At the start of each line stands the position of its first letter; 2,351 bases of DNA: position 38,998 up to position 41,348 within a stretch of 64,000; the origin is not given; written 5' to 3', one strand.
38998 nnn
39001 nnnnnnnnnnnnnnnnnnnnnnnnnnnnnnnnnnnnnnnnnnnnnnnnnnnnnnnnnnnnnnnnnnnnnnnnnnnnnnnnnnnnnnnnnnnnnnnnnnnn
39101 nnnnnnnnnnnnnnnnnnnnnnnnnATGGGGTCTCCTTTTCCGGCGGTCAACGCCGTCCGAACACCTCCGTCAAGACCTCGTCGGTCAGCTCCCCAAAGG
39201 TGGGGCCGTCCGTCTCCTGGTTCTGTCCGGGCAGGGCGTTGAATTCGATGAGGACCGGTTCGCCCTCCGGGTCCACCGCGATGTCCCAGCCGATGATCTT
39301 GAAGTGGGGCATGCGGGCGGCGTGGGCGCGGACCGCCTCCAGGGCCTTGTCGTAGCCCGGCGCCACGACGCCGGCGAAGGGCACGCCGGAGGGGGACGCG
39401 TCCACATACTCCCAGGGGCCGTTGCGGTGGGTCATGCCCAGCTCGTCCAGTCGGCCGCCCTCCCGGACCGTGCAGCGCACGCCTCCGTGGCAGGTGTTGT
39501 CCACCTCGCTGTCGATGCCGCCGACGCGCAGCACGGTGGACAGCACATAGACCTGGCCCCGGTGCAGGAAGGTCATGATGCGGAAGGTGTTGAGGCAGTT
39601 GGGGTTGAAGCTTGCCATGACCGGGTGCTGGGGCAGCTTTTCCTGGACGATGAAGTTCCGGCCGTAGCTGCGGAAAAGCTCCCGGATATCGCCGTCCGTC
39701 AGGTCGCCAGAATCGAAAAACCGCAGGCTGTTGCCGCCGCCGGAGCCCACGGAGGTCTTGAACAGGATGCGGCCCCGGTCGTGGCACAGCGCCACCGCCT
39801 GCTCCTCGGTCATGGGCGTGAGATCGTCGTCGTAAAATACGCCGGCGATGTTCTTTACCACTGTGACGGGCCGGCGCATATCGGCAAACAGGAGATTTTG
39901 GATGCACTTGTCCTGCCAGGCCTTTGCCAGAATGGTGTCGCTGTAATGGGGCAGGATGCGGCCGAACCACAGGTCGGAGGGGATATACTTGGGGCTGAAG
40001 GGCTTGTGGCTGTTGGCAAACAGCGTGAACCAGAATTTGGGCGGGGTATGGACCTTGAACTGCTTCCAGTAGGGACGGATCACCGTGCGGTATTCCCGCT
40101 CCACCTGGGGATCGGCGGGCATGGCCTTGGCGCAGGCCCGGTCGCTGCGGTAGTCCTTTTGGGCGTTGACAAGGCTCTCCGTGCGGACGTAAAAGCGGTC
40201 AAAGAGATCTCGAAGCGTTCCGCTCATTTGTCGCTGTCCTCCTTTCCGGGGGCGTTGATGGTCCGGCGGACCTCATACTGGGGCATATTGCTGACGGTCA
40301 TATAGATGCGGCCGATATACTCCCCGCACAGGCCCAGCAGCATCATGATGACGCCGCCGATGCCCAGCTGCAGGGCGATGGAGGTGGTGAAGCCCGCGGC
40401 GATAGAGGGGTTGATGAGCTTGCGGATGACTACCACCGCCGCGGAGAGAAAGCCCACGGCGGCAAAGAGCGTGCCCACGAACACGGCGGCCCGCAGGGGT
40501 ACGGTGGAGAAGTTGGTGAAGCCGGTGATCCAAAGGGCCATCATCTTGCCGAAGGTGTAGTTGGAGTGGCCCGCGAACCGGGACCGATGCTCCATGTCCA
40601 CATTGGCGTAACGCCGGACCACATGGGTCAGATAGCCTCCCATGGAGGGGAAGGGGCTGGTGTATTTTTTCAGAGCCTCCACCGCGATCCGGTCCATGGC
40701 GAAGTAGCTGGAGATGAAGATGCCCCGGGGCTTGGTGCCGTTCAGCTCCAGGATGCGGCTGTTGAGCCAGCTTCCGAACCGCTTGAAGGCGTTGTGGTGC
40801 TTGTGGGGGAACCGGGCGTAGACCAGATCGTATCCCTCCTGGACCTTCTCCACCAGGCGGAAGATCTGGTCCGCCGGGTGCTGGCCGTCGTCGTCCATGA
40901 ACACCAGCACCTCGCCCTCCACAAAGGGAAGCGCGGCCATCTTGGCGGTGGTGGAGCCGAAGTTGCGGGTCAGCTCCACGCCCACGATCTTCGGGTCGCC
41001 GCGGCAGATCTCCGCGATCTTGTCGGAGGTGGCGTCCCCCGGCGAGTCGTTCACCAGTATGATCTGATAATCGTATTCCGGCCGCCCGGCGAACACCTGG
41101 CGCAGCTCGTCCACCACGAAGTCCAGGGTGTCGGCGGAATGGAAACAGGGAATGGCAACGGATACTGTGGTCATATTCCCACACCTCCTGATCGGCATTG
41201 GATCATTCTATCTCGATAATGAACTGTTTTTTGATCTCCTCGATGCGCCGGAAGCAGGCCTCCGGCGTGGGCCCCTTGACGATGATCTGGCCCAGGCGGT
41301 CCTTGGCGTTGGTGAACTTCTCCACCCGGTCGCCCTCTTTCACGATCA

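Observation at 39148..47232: WecE transaminase + two ATP-grasp ligases + WbqC + ArnC-like GT2: candidate pathway for an amino-acylated 4-amino-6-deoxyhexose carried on undecaprenyl phosphate (an Arn-pathway analogue in a Gram-positive)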

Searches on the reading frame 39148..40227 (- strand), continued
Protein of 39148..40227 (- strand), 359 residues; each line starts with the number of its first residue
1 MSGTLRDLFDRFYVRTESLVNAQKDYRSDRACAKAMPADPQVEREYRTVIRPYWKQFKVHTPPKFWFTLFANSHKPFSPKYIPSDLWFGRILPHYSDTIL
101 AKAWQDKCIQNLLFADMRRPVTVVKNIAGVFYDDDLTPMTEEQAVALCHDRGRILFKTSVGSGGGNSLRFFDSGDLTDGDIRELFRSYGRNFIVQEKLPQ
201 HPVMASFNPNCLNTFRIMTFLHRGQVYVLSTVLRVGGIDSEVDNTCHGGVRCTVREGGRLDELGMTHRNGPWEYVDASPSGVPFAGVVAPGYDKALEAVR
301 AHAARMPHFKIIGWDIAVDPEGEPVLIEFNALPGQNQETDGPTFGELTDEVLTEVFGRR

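Call 68: search_protein_families(library=ncbifam, proteins=[L094:5980-7089:+, L094:8321-9052:+], max_evalue=0.00001)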
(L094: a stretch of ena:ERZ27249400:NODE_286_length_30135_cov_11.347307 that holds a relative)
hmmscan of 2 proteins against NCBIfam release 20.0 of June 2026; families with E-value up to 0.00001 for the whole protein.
L094:5980-7089:+ (369 aa): 20 families
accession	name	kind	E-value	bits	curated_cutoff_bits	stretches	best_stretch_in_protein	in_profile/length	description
NF002563.0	PRK02186.1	subfamily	5.3e-44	150.7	625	1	54-324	59-326/890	argininosuccinate lyase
NF005543.0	PRK07206.1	subfamily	1e-18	67.2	302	1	76-299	81-313/416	hypothetical protein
NF002378.0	PRK01372.1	subfamily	3.9e-12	45.5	243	1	99-270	97-268/305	D-alanine--D-alanine ligase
TIGR01205.1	D_ala_D_alaTIGR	subfamily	4.4e-11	42.3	245.65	1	99-194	103-202/318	D-alanine--D-alanine ligase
TIGR03909.1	pyrrolys_PylC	equivalog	2e-10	40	248.3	1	20-295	18-273/374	3-methylornithine--L-lysine ligase PylC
NF009402.0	PRK12767.1-1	equivalog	6.4e-10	38.3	218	1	54-275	63-278/329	carbamoyl phosphate synthase-like protein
NF002527.0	PRK01966.1-3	equivalog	1.1e-09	37.9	310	1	98-205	114-223/332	D-alanine--D-alanine ligase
NF053643.1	Ddl_archaea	equivalog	1.7e-08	33.9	500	1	94-302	98-298/367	putative pseudomurein biosynthesis ATP-grasp protein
NF009404.0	PRK12767.1-3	equivalog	6.2e-08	31.9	316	1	54-303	59-310/344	carbamoyl phosphate synthase-like protein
NF000206.1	D_ala_D_lac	equivalog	1e-07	31.3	550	1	106-192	136-219/342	D-alanine--(R)-lactate ligase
NF000091.3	D_ala_D_ser_VanG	exception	1.4e-07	30.7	495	1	99-191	132-226/344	D-alanine--D-serine ligase VanG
NF002528.0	PRK01966.1-4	subfamily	8.5e-07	28.1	262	1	100-192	139-238/366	D-alanine--D-alanine ligase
NF009406.0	PRK12767.1-5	equivalog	1.3e-06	27.8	271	1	54-191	61-197/327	carbamoyl phosphate synthase-like protein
NF012216.1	D_ala_D_lac_VanB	exception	1.4e-06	27.7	750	1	110-193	139-219/342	D-alanine--(R)-lactate ligase VanB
NF041595.1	dap_A_syn_DdaF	equivalog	1.5e-06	27.2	840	1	72-276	84-295/424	dapdiamide A synthase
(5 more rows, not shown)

L094:8321-9052:+ (243 aa): 36 families (the best 25 are shown)
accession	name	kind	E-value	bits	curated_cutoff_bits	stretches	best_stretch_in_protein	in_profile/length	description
TIGR03308.1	phn_thr-fam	hypoth_equivalog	1.1e-46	159.3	201.65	1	49-228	19-201/204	phosphonate metabolim protein, transferase hexapeptide repeat family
NF000490.1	chloram_CatB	equivalog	7.3e-33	113.7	350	1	83-219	56-194/210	type B chloramphenicol O-acetyltransferase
NF000311.1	Vat_ABCDEFH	equivalog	8.1e-28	97.4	300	1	85-217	59-192/201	Vat family streptogramin A O-acetyltransferase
NF033468.1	stregram_VatI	exception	2.8e-27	95.9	415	1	86-215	62-192/208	streptogramin A O-acetyltransferase Vat(I)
NF000147.1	stregram_VatF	exception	2.4e-23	82.8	400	1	85-221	68-206/221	streptogramin A O-acetyltransferase Vat(F)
NF000504.1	stregram_VatH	exception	1.9e-22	80.2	475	1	86-216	67-198/216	streptogramin A O-acetyltransferase Vat(H)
NF000097.1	stregram_VatC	exception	2.4e-22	79.9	425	1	86-216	68-199/212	streptogramin A O-acetyltransferase Vat(C)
NF000101.1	stregram_VatA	exception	2.1e-21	76.6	450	1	86-217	68-200/219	streptogramin A O-acetyltransferase Vat(A)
NF000111.1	stregram_VatD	exception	1.1e-20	74.3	400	1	84-215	61-193/209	streptogramin A O-acetyltransferase Vat(D)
NF000084.1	amicyc_ac_ApmA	equivalog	1.8e-18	67.2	550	1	128-216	169-259/274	aminocyclitol acetyltransferase ApmA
NF000020.1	stregram_VatE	exception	4.2e-18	65.7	450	1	86-224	64-205/214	streptogramin A O-acetyltransferase Vat(E)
TIGR03532.1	DapD_Ac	equivalog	1.2e-17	64.3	231.75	1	133-187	158-212/231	2,3,4,5-tetrahydropyridine-2,6-dicarboxylate N-acetyltransferase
NF007797.0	PRK10502.1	subfamily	3.8e-16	59.3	192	1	130-191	120-181/183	WcaF family extracellular polysaccharide biosynthesis acetyltransferase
NF007499.0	PRK10092.1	equivalog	1.1e-15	57.9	314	1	110-188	104-182/183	maltose O-acetyltransferase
TIGR03570.1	NeuD_NnaD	subfamily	1.9e-14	53.8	160.8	1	135-184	153-202/202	NeuD/PglB/VioB family sugar acetyltransferase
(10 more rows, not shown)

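Call 76: find_encoding_contigs(protein=P0245, flank=9000, max_places=1)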
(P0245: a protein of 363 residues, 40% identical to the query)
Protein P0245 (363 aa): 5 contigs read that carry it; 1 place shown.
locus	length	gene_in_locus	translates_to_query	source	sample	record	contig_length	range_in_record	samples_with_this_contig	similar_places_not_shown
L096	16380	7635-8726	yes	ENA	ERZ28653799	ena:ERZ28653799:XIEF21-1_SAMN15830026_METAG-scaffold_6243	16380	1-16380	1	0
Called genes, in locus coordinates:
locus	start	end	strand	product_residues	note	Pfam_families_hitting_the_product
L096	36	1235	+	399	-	PF00165:HTH_AraC, PF12833:HTH_18, PF00165:HTH_AraC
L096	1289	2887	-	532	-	PF06418:CTP_synth_N, PF00117:GATase, PF07722:Peptidase_C26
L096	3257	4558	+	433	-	PF01041:DegT_DnrJ_EryC1, PF01212:Beta_elim_lyase (weak)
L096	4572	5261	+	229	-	PF02397:Bac_transf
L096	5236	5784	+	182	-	PF13302:Acetyltransf_3, PF13523:Acetyltransf_8, PF00583:Acetyltransf_1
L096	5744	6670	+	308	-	PF00291:PALP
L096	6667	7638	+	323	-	PF21360:PylC-like_N, PF02655:ATP-grasp_3, PF08443:RimK (faint), PF13535:ATP-grasp_4 (faint), PF15632:ATPgrasp_Ter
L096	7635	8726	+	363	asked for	PF14397:ATPgrasp_ST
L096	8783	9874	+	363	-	PF01210:NAD_Gly3P_dh_N (weak), PF02558:ApbA (weak), PF02317:Octopine_DH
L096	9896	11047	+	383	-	PF14397:ATPgrasp_ST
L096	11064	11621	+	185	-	PF00132:Hexapep, PF14602:Hexapep_2 (weak)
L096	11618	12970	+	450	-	PF04932:Wzy_C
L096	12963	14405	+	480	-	PF01943:Polysacc_synt, PF13440:Polysacc_synt_3 (weak)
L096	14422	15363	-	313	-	PF00294:PfkB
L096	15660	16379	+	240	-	?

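Call 77: find_encoding_contigs(protein=P0207, flank=9000, max_places=1)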
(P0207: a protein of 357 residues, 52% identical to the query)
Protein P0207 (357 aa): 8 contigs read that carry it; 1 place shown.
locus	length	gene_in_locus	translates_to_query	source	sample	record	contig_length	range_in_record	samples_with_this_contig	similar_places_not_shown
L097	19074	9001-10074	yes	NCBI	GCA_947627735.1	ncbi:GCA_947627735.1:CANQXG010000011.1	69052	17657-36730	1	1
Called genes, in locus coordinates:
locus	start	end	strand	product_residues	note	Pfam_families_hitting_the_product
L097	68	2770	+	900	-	PF09586:YfhO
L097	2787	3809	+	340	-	PF01073:3Beta_HSD, PF01370:Epimerase, PF02719:Polysacc_synt_2, PF04321:RmlD_sub_bind, PF16363:GDP_Man_Dehyd, PF07993:NAD_binding_4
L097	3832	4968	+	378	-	PF00155:Aminotran_1_2, PF01041:DegT_DnrJ_EryC1, PF01212:Beta_elim_lyase (faint)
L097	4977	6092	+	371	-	PF02655:ATP-grasp_3, PF02786:CPSase_L_D2, PF07478:Dala_Dala_lig_C, PF13535:ATP-grasp_4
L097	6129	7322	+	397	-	PF01071:GARS_A (weak), PF02222:ATP-grasp (weak), PF02655:ATP-grasp_3 (weak), PF02786:CPSase_L_D2 (weak), PF18603:LAL_C2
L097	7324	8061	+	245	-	PF25087:GMPPB_C (faint), PF25084:LbH_EIF2B (faint), PF00132:Hexapep, PF14602:Hexapep_2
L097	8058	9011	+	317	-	PF00535:Glycos_transf_2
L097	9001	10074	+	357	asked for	PF14397:ATPgrasp_ST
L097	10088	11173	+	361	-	PF14397:ATPgrasp_ST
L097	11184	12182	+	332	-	PF00535:Glycos_transf_2, PF10111:Glyco_tranf_2_2, PF13641:Glyco_tranf_2_3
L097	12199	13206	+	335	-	PF00535:Glycos_transf_2, PF10111:Glyco_tranf_2_2, PF13641:Glyco_tranf_2_3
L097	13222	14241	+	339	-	PF00535:Glycos_transf_2, PF10111:Glyco_tranf_2_2 (weak), PF13641:Glyco_tranf_2_3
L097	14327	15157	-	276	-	PF04991:LicD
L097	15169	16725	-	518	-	PF01943:Polysacc_synt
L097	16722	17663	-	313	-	PF00535:Glycos_transf_2, PF10111:Glyco_tranf_2_2, PF13641:Glyco_tranf_2_3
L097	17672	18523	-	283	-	PF04794:YdjC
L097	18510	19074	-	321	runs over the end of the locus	PF00535:Glycos_transf_2, PF13641:Glyco_tranf_2_3 (weak)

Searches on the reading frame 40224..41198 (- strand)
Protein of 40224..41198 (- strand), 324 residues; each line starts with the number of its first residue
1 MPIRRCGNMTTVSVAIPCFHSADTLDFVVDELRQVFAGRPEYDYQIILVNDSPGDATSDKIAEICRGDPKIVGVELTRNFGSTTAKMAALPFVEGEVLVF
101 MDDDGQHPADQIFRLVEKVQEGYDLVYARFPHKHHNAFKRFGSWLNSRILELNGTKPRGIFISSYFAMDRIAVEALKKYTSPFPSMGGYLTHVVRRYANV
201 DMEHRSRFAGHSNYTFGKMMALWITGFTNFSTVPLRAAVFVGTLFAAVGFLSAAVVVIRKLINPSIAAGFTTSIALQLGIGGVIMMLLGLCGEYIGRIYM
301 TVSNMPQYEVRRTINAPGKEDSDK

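Call 6: search_protein_families(library=pfam, proteins=[window:40224-41198:-], max_evalue=0.01)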
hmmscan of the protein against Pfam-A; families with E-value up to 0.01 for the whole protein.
window:40224-41198:- (324 aa): 2 families
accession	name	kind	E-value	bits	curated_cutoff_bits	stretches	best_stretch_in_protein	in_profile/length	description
PF00535.33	Glycos_transf_2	-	6.7e-23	81.9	23.3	1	13-168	1-159/168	Glycosyl transferase family 2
PF13641.12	Glyco_tranf_2_3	-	0.0032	18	27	1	12-107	3-99/230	Glycosyltransferase like family 2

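Call 7: search_protein_families(library=ncbifam, proteins=[window:40224-41198:-], max_evalue=0.01)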
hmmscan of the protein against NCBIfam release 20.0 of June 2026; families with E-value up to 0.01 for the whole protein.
window:40224-41198:- (324 aa): 17 families
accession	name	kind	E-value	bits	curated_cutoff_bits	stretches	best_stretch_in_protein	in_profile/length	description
NF007986.1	PRK10714.1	equivalog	4.4e-39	134.4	529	1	9-315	5-313/316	undecaprenyl-phosphate 4-deoxy-4-formamido-L-arabinose transferase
NF047588.1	GlcsyltransPgfSStrep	equivalog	2.5e-38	132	500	1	12-313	3-305/308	glycosyltransferase PgfS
TIGR04182.1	glyco_TIGR04182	equivalog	2.4e-09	37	325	1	12-295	2-282/293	S-layer glycoprotein N-glycosyltransferase AglJ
NF050050.1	ProtGlycPglI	equivalog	7.2e-09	35.4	500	1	10-128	2-117/306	GalNAc(5)-diNAcBac-PP-undecaprenol beta-1,3-glucosyltransferase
TIGR03937.1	PgaC_IcaA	equivalog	7.8e-09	35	422.3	1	8-120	43-151/407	poly-beta-1,6-N-acetyl-D-glucosamine synthase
NF047683.1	TeichurnBiosyTuaG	equivalog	3.5e-08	33.4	400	1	10-120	6-112/252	teichuronic acid biosynthesis protein TuaG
NF041875.1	EPS_EpsD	equivalog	4e-06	26.5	370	1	12-122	1-107/325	exopolysaccharide biosynthesis glycosyltransferase EpsD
TIGR04242.1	nodulat_NodC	equivalog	6.6e-06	25.3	550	1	6-121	44-158/395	chitooligosaccharide synthase NodC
NF058614.1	PPMAGASynPpgS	equivalog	6.5e-05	22.5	370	1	13-133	3-117/226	polyprenyl-phospho-N-acetylgalactosaminyl synthase PpgS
NF038302.1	EPS_HpsE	equivalog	0.00017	20.7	300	1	12-108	3-100/307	hormogonium polysaccharide biosynthesis glycosyltransferase HpsE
NF041391.1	DPhHxTase_Halo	equivalog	0.00024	20.2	375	1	22-127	7-101/213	dolichyl-phosphate hexose transferase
NF010496.0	PRK13915.1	equivalog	0.00054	19.1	262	1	8-112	29-134/307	glucosyl-3-phosphoglycerate synthase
TIGR03965.1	mycofact_glyco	equivalog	0.0036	16.2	280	1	9-105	73-165/467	mycofactocin biosynthesis glycosyltransferase MftF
NF007482.0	PRK10073.1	equivalog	0.004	16.2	423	1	9-106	5-97/334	glycosyltransferase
NF041394.1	GtaseAglG_Halo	equivalog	0.0056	16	440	1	12-120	3-108/304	glucosyl-dolichyl phosphate glucuronosyltransferase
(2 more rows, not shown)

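Call 51: search_solved_structures(query=window:40224-41198:-, max_evalue=0.00001)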
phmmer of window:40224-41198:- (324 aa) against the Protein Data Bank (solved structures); distinct sequences matched with E-value up to 0.00001: 7.
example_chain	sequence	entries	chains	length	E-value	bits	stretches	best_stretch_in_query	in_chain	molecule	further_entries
9hwj_A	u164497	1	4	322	1.4e-34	123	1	11-321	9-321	Undecaprenyl-phosphate 4-deoxy-4-formamido-L-arabinose transferase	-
5ekp_C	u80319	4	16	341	2.9e-34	121.9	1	11-310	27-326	Uncharacterized glycosyltransferase sll0501 | Glycosyltransferase sll0501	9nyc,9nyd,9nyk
9nye_A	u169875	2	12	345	3e-34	121.9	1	11-310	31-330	Glycosyltransferase sll0501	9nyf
5eke_A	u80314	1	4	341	4e-34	121.5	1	11-310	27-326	Uncharacterized glycosyltransferase sll0501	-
9bhc_C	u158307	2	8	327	2.1e-31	112.5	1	11-315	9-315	Undecaprenyl-phosphate 4-deoxy-4-formamido-L-arabinose transferase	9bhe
8vxh_A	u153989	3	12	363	2.9e-31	112.1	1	10-315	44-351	Undecaprenyl-phosphate 4-deoxy-4-formamido-L-arabinose transferase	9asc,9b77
5mlz_A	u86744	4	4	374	1e-08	38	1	11-127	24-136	Dolichol monophosphate mannose synthase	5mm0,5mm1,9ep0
